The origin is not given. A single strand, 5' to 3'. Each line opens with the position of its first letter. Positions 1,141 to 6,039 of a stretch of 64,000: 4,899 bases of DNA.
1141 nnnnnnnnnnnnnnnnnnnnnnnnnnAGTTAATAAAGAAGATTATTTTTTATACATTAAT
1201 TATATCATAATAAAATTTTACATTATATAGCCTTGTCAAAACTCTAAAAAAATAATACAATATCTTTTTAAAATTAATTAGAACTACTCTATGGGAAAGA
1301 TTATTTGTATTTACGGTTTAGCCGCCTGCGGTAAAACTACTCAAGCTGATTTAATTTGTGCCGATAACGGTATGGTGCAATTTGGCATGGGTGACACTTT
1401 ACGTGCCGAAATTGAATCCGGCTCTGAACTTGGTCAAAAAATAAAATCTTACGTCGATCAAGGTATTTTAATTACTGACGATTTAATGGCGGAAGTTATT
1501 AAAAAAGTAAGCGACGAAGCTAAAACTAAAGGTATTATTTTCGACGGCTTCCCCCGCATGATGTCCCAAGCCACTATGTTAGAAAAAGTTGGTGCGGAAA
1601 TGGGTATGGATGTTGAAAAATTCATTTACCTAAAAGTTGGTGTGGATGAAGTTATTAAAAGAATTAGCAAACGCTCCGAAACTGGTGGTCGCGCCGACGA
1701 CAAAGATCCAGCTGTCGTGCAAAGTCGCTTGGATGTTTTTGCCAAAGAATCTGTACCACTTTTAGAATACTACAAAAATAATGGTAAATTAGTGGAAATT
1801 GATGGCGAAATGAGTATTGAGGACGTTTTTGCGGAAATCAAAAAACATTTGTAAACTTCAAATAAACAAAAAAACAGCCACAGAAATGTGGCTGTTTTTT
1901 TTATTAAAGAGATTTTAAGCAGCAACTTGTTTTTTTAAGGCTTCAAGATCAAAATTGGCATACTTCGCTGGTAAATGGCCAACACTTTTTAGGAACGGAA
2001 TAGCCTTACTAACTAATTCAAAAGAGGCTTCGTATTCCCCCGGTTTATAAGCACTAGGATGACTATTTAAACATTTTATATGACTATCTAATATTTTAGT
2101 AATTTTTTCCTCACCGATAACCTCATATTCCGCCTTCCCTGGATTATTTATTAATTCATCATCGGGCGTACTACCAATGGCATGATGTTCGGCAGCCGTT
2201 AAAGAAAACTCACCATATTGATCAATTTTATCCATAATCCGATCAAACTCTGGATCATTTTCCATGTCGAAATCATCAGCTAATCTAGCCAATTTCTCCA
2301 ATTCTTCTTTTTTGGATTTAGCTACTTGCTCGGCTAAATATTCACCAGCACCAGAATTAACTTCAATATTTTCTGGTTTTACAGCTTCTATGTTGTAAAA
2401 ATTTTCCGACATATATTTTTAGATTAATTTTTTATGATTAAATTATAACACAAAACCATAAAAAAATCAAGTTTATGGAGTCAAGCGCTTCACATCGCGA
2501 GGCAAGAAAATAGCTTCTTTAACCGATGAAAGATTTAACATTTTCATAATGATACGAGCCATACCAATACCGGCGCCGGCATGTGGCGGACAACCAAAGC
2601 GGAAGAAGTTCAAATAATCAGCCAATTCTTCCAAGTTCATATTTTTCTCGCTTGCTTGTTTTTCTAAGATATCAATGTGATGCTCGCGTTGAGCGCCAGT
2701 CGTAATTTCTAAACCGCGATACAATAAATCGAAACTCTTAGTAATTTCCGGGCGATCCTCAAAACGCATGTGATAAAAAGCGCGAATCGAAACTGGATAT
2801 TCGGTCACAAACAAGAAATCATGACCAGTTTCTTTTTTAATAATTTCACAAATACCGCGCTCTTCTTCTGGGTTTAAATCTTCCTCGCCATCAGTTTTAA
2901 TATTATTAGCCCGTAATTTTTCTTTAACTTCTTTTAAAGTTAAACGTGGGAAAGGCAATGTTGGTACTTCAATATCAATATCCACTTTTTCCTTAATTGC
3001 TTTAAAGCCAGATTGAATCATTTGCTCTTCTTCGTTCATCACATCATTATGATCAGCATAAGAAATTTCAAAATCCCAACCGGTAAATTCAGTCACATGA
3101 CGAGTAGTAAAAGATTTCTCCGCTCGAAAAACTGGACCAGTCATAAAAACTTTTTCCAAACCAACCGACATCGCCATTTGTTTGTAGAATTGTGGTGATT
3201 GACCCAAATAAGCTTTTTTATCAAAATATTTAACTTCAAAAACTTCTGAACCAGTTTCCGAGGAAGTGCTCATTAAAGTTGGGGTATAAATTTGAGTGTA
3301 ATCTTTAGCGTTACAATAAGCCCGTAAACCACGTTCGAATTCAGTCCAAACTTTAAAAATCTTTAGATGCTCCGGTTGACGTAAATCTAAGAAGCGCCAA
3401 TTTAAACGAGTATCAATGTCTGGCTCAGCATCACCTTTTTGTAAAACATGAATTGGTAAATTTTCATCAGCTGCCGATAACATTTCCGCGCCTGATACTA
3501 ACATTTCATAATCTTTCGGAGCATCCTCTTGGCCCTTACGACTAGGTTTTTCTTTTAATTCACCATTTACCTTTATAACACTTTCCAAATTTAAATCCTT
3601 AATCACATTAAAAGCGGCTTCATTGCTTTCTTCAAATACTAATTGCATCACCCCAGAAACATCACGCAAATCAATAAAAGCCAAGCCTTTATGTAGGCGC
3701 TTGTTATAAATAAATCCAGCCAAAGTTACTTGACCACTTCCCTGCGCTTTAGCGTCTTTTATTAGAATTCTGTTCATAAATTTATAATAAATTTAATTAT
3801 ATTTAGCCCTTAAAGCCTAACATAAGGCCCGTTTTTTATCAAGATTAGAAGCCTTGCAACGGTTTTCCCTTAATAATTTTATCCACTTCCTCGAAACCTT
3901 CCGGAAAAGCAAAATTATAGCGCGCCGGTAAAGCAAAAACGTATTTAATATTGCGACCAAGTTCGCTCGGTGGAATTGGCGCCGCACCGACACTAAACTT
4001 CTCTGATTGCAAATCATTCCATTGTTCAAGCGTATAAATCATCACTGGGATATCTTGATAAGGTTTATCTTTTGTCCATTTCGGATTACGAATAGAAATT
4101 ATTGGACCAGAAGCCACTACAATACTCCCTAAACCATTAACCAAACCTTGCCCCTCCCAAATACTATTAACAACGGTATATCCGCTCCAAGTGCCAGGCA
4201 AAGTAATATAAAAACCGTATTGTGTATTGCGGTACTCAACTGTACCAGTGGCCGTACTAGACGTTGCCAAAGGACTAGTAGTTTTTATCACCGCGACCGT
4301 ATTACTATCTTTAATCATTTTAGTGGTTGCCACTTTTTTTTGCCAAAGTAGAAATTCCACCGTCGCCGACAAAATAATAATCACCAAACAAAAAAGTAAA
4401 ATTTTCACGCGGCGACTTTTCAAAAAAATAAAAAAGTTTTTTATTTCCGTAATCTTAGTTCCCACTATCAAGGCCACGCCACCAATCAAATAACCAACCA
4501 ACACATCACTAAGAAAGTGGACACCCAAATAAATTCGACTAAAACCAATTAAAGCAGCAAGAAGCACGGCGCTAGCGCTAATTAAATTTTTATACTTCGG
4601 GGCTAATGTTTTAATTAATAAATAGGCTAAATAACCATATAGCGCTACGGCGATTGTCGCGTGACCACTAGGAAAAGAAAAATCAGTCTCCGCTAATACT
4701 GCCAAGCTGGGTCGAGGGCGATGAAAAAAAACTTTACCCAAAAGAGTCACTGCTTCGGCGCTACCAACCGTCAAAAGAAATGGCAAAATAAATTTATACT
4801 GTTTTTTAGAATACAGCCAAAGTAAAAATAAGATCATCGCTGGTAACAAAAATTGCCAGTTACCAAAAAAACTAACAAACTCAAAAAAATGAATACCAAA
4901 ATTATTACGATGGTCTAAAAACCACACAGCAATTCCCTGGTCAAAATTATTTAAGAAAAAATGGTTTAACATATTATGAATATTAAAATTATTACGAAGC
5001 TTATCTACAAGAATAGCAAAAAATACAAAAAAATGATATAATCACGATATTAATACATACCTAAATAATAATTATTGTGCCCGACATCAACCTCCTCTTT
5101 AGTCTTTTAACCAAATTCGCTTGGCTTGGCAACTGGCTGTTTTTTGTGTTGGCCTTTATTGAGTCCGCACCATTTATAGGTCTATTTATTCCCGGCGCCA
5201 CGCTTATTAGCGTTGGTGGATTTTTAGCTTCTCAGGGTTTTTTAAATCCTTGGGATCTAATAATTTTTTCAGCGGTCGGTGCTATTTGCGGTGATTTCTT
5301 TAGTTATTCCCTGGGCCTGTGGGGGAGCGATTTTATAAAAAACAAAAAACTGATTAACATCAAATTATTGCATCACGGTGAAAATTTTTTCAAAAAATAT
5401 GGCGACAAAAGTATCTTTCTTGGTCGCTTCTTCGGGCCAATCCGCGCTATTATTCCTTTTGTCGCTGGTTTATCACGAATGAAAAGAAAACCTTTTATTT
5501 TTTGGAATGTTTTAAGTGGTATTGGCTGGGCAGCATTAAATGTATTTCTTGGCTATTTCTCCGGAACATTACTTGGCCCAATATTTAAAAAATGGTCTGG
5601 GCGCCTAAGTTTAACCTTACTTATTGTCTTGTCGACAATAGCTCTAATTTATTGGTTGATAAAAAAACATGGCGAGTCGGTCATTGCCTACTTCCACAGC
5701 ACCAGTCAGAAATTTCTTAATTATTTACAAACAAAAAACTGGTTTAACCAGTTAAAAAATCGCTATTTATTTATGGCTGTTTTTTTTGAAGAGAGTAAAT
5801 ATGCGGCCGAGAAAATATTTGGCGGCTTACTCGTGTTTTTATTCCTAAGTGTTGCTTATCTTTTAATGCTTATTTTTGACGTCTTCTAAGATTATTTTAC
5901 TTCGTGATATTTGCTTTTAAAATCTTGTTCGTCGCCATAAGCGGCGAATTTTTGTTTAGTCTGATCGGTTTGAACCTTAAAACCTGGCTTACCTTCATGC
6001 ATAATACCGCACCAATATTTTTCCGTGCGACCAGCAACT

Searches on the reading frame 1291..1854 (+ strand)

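Call 84: search_protein_families(library=pfam, proteins=[window:1291-1854:+], max_evalue=0.001)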
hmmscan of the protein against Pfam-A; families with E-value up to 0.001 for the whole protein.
window:1291-1854:+ (187 aa): 6 families
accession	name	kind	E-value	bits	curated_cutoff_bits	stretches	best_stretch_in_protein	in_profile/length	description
PF00406.28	ADK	-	1.3e-35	123.2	26.8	1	8-165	2-150/151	Adenylate kinase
PF13207.12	AAA_17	-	2.5e-21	76.8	27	1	8-138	1-131/136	AAA domain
PF13238.12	AAA_18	-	8.7e-06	26.6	29.4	1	5-134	1-117/128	AAA domain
PF02223.23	Thymidylate_kin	-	3e-05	24.3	27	0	81-183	92-185/185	Thymidylate kinase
PF13671.12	AAA_33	-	0.00011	23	27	1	5-150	2-140/143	AAA domain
PF01712.25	dNK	-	0.00014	22.1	27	0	107-131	122-146/203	Deoxynucleoside kinase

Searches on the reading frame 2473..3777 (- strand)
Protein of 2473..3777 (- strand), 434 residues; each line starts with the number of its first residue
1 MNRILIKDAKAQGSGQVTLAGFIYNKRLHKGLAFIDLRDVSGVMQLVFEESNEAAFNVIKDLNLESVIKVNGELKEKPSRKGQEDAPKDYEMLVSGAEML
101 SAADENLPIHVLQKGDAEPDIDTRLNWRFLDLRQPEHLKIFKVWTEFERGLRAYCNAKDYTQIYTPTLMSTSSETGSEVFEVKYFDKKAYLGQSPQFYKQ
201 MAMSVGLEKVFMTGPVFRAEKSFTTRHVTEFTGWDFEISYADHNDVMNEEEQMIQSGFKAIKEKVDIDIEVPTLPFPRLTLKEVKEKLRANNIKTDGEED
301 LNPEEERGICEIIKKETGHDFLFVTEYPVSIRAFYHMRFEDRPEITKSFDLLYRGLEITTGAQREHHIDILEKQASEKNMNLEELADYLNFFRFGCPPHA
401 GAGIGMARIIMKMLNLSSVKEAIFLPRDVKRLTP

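Call 84: search_protein_families(library=pfam, proteins=[window:2473-3777:-], max_evalue=0.001)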
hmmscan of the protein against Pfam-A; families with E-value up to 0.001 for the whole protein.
window:2473-3777:- (434 aa): 2 families
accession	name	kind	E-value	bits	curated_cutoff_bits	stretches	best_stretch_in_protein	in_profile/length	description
PF00152.25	tRNA-synt_2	-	7.3e-77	258.9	25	1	121-428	2-307/308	tRNA synthetases class II (D, K and N)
PF01336.31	tRNA_anti-codon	-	4.7e-14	52.5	27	1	17-98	1-73/75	OB-fold nucleic acid binding domain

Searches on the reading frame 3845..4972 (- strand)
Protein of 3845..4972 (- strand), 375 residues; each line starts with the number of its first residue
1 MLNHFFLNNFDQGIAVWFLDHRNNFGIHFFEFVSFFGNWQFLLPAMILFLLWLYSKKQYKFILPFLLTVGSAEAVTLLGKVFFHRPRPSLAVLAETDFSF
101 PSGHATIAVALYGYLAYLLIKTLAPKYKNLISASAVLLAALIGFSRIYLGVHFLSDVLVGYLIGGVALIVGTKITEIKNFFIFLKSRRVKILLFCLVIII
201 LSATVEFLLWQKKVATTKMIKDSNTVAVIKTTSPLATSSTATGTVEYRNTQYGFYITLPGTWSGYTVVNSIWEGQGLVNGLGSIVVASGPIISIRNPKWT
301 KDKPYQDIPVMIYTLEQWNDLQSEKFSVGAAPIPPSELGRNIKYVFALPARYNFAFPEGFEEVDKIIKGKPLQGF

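Call 84: search_protein_families(library=pfam, proteins=[window:3845-4972:-], max_evalue=0.001)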
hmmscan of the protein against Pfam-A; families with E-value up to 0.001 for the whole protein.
window:3845-4972:- (375 aa): 2 families
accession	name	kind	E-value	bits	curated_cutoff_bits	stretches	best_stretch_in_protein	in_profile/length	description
PF01569.27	PAP2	-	6.3e-22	78.2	27.2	1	62-174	2-124/130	PAP2 superfamily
PF14378.12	PAP2_3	-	0.00023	21.5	27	0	94-168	121-188/190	PAP2 superfamily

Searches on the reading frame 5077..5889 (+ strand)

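Call 84: search_protein_families(library=pfam, proteins=[window:5077-5889:+], max_evalue=0.001)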
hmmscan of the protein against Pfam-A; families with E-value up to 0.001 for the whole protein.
window:5077-5889:+ (270 aa): 1 family
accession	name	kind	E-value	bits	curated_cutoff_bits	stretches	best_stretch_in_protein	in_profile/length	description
PF09335.16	VTT_dom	-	7.1e-19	68.9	33.9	1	38-160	1-122/123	VTT domain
